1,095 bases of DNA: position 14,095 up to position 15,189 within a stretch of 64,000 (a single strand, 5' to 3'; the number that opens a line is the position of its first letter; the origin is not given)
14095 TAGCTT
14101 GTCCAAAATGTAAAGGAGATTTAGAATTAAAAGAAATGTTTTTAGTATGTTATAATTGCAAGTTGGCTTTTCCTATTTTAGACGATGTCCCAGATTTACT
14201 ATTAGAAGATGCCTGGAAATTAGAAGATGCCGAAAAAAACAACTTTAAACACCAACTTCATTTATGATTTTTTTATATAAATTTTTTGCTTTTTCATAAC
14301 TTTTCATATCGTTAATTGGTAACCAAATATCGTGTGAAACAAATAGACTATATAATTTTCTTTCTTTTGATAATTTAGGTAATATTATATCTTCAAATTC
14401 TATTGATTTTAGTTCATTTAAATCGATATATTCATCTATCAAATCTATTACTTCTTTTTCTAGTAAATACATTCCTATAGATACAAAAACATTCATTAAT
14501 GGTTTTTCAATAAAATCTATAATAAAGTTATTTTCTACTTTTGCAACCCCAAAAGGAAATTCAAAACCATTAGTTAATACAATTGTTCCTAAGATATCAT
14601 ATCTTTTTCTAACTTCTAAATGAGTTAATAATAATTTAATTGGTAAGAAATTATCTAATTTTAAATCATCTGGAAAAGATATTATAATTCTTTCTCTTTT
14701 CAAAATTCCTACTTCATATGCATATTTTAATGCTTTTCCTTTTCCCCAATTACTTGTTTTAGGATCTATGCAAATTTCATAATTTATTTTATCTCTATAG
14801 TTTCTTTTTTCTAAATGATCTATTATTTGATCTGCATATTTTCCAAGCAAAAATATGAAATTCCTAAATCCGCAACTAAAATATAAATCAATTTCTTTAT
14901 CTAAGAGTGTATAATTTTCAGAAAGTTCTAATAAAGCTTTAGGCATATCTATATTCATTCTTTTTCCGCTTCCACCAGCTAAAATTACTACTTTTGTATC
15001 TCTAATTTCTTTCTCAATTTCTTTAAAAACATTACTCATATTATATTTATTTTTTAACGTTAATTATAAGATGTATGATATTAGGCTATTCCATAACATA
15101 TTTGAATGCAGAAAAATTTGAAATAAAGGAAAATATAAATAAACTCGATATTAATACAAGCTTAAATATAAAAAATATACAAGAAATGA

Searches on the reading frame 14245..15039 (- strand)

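Call 75: search_protein_families(library=pfam, proteins=[window:14245-15039:-], max_evalue=0.001)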
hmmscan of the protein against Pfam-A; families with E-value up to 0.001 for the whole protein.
window:14245-15039:- (264 aa): 3 families
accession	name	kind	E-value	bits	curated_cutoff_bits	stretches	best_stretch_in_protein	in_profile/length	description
PF00483.29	NTP_transferase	-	3e-18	66.7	21.2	1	16-256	1-243/245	Nucleotidyl transferase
PF12804.13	NTP_transf_3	-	1.6e-05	25.5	27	1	17-79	1-58/160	MobA-like NTP transferase domain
PF01704.24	UDPGP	-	0.00054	19.2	22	0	9-47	48-86/413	UTP--glucose-1-phosphate uridylyltransferase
